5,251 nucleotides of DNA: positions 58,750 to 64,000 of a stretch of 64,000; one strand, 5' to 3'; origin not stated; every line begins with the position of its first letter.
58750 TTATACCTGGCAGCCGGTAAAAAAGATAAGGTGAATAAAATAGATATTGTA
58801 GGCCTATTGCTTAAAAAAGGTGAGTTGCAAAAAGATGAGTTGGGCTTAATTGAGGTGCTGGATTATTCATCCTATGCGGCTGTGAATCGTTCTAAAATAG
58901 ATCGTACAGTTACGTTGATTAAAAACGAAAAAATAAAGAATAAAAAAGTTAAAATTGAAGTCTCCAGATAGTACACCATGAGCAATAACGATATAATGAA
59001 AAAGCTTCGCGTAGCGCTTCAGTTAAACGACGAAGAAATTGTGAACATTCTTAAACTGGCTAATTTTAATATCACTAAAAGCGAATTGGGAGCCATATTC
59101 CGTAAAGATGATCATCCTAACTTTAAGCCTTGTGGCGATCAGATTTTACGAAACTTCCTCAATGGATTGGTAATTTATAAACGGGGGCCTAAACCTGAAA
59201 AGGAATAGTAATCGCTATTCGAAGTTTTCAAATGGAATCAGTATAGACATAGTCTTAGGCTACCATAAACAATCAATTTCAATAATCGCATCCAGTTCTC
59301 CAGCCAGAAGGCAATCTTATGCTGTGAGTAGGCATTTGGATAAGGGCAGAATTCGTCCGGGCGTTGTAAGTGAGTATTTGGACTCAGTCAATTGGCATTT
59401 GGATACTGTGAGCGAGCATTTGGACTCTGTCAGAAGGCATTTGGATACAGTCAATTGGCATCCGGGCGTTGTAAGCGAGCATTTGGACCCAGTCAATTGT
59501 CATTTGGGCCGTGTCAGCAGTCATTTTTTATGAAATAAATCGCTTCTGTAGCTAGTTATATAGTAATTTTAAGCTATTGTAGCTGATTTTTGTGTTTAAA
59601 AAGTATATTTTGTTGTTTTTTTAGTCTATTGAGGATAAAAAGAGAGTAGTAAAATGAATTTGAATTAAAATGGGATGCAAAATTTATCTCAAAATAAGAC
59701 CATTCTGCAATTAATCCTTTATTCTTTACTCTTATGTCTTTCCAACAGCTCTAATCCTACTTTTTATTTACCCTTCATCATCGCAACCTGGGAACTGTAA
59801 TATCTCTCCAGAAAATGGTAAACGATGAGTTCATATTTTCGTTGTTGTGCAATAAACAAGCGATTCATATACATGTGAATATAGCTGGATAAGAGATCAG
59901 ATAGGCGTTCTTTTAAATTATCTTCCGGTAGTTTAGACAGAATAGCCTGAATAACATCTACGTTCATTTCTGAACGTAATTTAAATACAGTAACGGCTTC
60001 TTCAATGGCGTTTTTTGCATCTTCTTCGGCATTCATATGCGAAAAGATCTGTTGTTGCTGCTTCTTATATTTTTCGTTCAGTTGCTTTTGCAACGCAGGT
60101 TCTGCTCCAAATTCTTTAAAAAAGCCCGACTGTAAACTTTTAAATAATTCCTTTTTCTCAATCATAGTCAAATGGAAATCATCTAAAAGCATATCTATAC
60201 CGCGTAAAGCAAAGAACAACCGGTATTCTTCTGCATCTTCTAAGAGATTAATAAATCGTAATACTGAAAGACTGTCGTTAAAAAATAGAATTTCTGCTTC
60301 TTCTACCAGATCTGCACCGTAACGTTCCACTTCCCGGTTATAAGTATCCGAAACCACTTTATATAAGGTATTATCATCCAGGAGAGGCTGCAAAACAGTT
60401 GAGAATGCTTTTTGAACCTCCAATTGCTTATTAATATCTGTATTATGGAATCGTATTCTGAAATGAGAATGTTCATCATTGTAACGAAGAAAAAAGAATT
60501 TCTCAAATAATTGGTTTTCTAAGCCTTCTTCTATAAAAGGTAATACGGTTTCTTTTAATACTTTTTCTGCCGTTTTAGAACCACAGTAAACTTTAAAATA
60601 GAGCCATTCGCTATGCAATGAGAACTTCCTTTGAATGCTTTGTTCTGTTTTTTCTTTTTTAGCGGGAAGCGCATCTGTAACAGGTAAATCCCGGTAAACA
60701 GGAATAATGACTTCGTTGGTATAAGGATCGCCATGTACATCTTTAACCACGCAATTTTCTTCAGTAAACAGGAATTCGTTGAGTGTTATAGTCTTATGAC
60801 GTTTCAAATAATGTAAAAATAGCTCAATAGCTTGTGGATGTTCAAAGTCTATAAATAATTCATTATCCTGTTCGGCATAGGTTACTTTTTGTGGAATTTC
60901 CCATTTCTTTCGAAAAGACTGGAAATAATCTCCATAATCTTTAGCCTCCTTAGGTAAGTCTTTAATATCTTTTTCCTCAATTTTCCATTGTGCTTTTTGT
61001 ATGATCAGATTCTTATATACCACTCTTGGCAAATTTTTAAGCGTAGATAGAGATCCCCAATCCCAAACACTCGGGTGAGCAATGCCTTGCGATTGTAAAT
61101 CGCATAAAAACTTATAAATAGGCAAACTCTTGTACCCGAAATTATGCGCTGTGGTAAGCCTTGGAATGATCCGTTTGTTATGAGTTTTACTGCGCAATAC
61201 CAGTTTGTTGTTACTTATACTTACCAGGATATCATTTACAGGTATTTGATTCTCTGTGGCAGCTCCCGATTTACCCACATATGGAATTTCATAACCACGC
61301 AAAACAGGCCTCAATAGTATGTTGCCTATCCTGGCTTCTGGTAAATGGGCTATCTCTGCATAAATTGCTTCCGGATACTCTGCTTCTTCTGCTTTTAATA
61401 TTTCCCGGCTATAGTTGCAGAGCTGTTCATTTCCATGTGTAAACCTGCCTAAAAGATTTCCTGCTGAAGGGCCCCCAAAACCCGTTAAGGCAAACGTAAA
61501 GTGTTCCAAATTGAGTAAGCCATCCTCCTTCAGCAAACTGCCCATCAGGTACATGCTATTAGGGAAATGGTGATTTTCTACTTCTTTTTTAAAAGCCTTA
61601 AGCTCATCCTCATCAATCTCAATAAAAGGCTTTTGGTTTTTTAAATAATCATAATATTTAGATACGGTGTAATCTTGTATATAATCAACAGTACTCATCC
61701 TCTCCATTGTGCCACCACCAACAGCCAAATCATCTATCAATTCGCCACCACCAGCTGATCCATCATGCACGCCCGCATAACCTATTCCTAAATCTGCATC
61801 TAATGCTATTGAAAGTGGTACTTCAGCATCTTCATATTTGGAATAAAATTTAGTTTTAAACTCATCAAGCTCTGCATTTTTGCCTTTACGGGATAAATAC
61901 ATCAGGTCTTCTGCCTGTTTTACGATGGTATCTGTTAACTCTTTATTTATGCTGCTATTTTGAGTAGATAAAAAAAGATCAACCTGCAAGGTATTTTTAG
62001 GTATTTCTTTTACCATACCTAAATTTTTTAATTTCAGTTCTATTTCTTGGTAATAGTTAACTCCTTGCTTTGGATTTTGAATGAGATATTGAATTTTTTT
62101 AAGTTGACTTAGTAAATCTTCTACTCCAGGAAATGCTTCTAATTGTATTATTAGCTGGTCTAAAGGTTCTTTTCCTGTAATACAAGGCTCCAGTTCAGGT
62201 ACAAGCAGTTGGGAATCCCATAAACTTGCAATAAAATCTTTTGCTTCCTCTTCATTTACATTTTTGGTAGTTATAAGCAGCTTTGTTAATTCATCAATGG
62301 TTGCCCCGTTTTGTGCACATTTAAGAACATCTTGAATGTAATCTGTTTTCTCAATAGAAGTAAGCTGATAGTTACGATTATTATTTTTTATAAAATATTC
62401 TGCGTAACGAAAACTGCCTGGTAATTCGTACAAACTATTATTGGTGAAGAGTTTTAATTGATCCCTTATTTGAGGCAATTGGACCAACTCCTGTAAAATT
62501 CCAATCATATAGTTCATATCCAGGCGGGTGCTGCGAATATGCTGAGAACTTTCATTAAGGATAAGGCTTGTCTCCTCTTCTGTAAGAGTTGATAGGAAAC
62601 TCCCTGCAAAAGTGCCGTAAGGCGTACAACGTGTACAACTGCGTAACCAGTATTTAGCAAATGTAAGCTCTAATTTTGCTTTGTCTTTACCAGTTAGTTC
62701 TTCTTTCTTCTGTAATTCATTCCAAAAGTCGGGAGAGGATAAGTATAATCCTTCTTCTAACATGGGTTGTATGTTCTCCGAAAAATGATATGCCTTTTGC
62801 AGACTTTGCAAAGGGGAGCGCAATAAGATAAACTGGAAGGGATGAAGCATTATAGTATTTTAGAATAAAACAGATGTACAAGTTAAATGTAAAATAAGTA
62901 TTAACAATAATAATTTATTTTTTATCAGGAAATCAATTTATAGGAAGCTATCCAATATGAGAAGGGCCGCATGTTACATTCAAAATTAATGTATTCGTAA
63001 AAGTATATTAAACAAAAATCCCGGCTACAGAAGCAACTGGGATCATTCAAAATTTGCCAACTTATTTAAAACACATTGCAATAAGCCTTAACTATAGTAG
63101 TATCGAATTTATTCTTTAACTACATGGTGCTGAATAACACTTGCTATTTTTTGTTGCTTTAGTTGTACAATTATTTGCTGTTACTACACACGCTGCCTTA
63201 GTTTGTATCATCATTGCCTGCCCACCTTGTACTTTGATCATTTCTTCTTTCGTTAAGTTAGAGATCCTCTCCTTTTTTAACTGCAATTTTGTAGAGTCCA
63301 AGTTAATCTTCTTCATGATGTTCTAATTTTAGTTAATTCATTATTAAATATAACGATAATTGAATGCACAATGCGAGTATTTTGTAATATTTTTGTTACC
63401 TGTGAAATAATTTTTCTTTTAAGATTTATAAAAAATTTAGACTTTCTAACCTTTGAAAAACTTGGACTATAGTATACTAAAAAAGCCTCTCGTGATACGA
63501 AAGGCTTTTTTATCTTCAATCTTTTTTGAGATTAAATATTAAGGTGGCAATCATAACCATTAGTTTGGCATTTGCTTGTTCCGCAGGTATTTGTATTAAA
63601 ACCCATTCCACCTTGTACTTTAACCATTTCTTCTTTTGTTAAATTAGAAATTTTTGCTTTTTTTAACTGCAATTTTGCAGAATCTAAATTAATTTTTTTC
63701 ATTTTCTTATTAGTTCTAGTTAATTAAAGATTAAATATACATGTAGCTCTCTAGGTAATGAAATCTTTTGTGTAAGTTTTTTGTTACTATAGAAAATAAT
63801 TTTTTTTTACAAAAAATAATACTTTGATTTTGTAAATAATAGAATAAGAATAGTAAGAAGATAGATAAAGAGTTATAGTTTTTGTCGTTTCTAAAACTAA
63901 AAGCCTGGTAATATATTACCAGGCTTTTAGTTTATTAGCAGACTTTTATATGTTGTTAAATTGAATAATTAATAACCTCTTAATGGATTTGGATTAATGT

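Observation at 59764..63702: Class I lanthipeptide-type RiPP locus: full-length LanB plus two precursors with one leader and two unrelated cores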

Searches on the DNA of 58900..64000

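Call 44: search_rna_families(source=window, start=58900, end=64000, threshold=evalue, max_evalue=1)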
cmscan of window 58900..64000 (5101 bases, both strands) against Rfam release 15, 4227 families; matches with E-value up to 1: 2.
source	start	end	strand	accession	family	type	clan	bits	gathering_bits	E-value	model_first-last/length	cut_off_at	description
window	63477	63555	-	RF01859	Phe_leader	Cis-reg; leader;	-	24.6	55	0.75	1-125/125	no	Phenylalanine leader peptide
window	63252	63356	-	RF00026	U6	Gene; snRNA; splicing;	CL00009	24.3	44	0.007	1-105/105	no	U6 spliceosomal RNA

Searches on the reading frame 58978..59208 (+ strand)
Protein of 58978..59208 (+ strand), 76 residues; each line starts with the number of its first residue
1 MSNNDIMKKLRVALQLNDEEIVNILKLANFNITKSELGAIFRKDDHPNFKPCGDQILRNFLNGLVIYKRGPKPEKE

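Call 3: search_protein_families(library=pfam, proteins=[window:58978-59208:+], max_evalue=0.01)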
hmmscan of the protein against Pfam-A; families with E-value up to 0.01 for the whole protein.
window:58978-59208:+ (76 aa): 1 family
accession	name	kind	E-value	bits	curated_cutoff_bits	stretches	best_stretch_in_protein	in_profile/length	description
PF07308.18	DUF1456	-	3.3e-32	111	27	1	3-70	1-68/68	Protein of unknown function (DUF1456)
